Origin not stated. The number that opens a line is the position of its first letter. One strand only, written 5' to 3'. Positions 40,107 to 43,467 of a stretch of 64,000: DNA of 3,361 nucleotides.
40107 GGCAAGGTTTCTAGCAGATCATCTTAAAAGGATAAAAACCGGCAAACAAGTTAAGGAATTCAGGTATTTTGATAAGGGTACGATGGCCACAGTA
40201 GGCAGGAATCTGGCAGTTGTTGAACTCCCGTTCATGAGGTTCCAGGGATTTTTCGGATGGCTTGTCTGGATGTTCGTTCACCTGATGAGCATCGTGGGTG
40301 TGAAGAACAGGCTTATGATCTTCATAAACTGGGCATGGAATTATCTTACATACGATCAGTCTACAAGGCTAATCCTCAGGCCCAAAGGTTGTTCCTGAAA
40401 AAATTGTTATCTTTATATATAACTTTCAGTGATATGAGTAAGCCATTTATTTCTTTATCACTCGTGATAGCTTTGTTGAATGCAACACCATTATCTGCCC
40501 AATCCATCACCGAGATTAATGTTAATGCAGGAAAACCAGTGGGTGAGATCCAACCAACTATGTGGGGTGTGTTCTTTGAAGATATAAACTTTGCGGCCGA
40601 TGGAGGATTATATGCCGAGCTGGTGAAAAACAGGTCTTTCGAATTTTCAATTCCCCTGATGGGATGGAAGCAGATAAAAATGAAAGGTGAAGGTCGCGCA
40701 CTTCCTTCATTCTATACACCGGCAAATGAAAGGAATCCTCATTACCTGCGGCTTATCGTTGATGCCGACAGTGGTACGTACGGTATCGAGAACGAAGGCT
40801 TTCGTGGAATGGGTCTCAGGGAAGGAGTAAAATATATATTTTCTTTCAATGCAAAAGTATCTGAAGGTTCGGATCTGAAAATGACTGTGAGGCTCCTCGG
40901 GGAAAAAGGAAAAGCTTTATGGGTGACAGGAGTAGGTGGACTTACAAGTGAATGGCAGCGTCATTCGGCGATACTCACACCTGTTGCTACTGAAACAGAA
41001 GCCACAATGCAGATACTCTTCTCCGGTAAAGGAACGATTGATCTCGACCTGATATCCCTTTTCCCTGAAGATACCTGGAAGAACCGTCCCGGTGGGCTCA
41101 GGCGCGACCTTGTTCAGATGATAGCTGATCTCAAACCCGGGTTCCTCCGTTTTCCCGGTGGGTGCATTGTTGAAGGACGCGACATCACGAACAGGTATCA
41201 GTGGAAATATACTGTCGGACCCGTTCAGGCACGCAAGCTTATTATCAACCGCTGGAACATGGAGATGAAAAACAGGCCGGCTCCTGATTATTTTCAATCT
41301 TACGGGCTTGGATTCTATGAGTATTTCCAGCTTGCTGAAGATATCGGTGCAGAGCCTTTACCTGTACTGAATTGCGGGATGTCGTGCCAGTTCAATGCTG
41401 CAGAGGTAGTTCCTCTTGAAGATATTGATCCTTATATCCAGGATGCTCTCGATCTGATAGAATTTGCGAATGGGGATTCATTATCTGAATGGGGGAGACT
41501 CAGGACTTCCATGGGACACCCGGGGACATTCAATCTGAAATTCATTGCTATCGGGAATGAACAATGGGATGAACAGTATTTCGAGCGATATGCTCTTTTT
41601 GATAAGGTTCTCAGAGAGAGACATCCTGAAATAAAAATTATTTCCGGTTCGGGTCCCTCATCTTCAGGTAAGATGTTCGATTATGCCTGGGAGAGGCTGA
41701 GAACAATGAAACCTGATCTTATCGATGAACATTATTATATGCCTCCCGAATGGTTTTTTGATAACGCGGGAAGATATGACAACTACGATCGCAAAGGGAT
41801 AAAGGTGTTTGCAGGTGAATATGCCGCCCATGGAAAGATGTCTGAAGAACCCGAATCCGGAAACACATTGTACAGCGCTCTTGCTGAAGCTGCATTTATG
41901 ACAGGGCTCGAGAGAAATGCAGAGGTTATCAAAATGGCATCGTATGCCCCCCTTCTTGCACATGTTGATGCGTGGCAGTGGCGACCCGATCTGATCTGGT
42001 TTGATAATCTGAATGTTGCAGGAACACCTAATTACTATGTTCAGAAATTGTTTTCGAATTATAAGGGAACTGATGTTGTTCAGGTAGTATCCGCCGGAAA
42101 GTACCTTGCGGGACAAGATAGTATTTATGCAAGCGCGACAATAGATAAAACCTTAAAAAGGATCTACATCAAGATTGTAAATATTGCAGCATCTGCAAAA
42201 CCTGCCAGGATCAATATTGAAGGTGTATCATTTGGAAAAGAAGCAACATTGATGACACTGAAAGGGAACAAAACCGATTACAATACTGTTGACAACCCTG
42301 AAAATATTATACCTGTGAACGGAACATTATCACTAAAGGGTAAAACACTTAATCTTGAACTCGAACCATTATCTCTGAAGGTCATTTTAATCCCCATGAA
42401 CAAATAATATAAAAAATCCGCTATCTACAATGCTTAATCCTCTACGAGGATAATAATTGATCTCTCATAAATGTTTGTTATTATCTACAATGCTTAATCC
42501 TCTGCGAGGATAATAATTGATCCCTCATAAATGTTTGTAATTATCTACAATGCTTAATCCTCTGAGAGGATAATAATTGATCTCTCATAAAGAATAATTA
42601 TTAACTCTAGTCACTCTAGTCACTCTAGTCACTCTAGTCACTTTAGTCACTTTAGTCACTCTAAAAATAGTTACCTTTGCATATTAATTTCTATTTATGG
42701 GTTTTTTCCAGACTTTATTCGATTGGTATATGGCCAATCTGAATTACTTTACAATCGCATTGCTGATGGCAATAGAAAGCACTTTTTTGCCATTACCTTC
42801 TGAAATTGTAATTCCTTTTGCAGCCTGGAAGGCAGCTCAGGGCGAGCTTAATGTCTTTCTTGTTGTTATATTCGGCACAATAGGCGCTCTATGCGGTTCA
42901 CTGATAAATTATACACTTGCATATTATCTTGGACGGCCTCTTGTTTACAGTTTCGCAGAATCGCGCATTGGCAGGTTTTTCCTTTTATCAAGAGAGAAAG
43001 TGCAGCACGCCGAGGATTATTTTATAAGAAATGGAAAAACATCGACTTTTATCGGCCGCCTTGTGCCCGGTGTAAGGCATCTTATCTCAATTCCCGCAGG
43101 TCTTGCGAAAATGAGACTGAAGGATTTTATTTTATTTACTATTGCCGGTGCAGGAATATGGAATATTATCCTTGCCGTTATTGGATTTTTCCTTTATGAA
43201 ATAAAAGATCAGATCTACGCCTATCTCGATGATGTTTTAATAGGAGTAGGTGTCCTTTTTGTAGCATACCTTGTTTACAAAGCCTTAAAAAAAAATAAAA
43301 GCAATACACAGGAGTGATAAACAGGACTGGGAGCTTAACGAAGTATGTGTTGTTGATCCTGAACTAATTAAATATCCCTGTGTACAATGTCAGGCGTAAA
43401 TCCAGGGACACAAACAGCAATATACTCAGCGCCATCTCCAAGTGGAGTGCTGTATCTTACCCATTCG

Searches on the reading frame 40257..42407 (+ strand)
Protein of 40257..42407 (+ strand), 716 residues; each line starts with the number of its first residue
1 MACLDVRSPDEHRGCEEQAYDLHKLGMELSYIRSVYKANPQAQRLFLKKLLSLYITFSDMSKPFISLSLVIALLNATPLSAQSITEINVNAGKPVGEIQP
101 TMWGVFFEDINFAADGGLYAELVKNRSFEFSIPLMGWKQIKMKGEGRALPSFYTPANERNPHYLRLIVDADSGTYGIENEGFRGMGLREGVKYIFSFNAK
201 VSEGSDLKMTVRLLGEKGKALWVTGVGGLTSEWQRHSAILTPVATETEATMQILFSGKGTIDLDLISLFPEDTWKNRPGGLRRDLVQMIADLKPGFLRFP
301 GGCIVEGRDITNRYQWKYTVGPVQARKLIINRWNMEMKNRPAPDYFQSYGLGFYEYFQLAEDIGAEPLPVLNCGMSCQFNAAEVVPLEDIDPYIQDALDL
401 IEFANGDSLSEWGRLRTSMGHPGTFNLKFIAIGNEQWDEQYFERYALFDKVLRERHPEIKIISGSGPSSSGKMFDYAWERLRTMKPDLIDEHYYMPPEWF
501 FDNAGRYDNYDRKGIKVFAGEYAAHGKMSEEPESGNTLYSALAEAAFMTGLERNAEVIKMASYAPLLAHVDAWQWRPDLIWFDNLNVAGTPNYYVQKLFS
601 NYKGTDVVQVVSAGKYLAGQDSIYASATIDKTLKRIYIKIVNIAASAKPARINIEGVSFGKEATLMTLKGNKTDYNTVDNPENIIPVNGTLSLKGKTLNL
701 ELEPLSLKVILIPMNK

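Call 29: search_protein_families(library=pfam, proteins=[window:40257-42407:+])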
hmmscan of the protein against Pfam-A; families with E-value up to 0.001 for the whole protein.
window:40257-42407:+ (716 aa): 2 families
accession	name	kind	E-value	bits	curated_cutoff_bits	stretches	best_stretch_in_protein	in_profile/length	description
PF22848.2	ASD1_dom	-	7.9e-61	206.1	22.2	1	287-523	1-239/239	Alpha-L-arabinofuranosidase 1 domain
PF06964.18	Alpha-L-AF_C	-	3.7e-36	125.3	27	1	520-706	1-165/165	Alpha-L-arabinofuranosidase C-terminal domain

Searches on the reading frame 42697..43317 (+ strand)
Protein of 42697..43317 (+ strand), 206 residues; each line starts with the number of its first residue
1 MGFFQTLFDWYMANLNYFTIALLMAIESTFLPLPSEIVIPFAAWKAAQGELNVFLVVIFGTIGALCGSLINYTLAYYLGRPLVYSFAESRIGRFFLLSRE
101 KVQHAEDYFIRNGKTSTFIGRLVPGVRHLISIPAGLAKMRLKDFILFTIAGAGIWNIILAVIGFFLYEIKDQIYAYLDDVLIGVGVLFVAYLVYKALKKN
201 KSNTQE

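Call 20: find_encoding_contigs(protein=window:42697-43317:+, flank=3000, max_places=10)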
Protein window:42697-43317:+ (206 aa): 2 contigs read that carry it; 2 places shown.
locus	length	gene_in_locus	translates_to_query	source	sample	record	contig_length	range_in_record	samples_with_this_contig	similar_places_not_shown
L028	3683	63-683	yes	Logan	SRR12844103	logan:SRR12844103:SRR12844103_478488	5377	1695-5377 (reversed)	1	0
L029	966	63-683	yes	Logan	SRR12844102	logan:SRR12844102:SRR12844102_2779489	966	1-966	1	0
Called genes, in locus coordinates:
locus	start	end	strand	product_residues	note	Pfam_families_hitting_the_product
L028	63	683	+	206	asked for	PF09335:VTT_dom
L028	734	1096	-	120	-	PF07883:Cupin_2 (weak)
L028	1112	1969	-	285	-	PF02678:Pirin, PF05726:Pirin_C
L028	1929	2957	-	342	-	PF14249:Tocopherol_cycl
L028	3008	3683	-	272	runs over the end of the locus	PF19576:Acyltransf_2, PF01553:Acyltransferase (weak)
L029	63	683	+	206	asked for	PF09335:VTT_dom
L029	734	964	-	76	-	?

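Call 29: search_protein_families(library=pfam, proteins=[window:42697-43317:+])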
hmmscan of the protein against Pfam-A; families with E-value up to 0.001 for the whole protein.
window:42697-43317:+ (206 aa): 1 family
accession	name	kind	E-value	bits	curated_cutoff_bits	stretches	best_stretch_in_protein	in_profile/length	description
PF09335.16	VTT_dom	-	8.8e-21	75.1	33.9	1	40-163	2-121/123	VTT domain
